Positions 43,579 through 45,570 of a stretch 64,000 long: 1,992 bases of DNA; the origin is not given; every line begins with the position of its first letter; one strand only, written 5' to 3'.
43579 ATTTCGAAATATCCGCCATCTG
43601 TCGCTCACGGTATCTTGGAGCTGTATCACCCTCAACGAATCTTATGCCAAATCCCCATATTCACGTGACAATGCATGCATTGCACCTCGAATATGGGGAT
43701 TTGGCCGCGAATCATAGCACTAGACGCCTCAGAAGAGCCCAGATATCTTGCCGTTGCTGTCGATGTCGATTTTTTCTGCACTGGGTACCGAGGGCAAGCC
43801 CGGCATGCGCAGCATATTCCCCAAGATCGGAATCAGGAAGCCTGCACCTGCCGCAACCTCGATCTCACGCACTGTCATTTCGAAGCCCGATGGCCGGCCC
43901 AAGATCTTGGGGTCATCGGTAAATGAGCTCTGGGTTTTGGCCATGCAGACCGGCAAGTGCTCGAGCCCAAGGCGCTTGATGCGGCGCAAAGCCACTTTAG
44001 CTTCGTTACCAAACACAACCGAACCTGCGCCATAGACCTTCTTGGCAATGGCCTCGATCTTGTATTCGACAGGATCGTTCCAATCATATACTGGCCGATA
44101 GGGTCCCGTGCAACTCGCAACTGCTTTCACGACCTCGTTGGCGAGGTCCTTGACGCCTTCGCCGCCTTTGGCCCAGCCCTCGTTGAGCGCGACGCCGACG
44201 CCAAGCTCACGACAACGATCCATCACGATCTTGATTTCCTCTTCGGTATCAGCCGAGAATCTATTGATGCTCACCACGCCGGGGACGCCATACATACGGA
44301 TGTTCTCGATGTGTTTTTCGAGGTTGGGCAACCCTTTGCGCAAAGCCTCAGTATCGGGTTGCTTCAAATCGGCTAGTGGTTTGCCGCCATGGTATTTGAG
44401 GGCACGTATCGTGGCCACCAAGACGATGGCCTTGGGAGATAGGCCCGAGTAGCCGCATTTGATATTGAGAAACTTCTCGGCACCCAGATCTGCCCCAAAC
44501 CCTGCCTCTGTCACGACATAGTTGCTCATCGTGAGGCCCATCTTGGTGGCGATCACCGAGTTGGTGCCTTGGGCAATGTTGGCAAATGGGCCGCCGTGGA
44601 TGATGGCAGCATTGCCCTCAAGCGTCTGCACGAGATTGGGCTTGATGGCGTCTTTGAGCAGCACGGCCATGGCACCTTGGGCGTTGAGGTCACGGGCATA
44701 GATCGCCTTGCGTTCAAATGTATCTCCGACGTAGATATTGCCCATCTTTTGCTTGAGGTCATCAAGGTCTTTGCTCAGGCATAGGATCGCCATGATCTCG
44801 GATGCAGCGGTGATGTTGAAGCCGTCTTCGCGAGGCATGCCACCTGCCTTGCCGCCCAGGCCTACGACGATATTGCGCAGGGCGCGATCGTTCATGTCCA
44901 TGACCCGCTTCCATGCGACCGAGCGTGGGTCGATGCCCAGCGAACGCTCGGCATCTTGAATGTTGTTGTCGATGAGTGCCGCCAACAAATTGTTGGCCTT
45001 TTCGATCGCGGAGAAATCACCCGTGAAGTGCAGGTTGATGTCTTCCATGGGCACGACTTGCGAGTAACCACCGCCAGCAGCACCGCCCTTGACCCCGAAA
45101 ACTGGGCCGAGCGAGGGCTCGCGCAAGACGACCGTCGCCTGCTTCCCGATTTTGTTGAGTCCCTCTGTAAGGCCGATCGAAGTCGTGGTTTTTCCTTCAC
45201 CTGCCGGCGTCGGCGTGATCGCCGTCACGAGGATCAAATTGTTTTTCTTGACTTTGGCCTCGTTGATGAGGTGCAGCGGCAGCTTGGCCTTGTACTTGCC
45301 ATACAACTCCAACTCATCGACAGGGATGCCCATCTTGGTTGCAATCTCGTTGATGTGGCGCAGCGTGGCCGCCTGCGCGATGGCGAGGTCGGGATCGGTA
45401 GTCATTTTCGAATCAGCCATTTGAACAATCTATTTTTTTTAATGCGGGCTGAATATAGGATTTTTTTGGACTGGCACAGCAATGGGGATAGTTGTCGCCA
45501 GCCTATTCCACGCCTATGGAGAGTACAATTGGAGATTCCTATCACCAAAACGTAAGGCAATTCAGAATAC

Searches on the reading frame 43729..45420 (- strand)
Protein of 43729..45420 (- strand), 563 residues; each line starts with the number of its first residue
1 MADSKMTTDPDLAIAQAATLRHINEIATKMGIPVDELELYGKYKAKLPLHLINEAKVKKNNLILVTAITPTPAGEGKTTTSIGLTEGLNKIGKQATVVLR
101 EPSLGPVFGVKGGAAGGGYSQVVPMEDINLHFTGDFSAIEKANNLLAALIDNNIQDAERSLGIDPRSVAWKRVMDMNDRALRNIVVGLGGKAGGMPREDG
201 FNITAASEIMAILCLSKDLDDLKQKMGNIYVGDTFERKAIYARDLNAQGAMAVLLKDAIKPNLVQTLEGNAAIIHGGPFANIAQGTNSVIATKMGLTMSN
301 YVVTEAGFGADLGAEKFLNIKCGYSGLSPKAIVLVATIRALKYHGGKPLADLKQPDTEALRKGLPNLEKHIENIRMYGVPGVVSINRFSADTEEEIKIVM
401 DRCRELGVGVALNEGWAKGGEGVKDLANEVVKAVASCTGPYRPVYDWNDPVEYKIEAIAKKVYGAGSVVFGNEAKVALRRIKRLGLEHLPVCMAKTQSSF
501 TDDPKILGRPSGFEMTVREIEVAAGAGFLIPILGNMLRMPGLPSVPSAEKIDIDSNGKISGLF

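Call 38: search_protein_families(library=pfam, proteins=[window:43729-45420:-], max_evalue=0.001)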
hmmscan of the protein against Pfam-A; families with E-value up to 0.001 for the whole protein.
window:43729-45420:- (563 aa): 1 family
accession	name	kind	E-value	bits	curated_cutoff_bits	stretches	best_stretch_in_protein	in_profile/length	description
PF01268.25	FTHFS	-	1.6e-256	852.4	27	1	11-563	3-556/556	Formate--tetrahydrofolate ligase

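Call 52: find_homologous_proteins(query=window:43729-45417:-, max_evalue=1e-50)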
Query window:43729-45417:- (562 aa): 8000 proteins with E <= 1e-50 among 8000 candidates; the best 120 are listed.
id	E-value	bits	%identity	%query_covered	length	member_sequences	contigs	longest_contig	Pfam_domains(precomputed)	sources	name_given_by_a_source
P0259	0.0e+0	1160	92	100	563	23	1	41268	PF01268.26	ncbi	ncbi:MAG: formate--tetrahydrofolate ligase [Bacteroidia bacterium]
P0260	0.0e+0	1119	89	100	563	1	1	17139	PF01268.26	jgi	jgi:formate--tetrahydrofolate ligase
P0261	0.0e+0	1116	88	100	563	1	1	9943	PF01268.26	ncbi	ncbi:MAG: hypothetical protein RLZZ165_811 [Bacteroidota bacterium]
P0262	0.0e+0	1093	89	98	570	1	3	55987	PF01268.26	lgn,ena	-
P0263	0.0e+0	1056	85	98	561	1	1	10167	PF01268.26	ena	-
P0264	0.0e+0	1052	83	100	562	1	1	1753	PF01268.26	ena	-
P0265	0.0e+0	1041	82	100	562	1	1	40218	PF01268.26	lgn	-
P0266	0.0e+0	1039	81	100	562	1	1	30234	PF01268.26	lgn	-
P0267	0.0e+0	1037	82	98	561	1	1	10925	PF01268.26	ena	-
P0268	0.0e+0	1035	81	98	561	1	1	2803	PF01268.26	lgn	-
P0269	0.0e+0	1032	82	98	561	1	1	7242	PF01268.26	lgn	-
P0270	0.0e+0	1032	83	98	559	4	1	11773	PF01268.26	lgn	-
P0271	0.0e+0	1029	81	100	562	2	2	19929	PF01268.26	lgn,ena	-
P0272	0.0e+0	1026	82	98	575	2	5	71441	PF01268.26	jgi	jgi:formate--tetrahydrofolate ligase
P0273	0.0e+0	1023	82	98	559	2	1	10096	PF01268.26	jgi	jgi:formate--tetrahydrofolate ligase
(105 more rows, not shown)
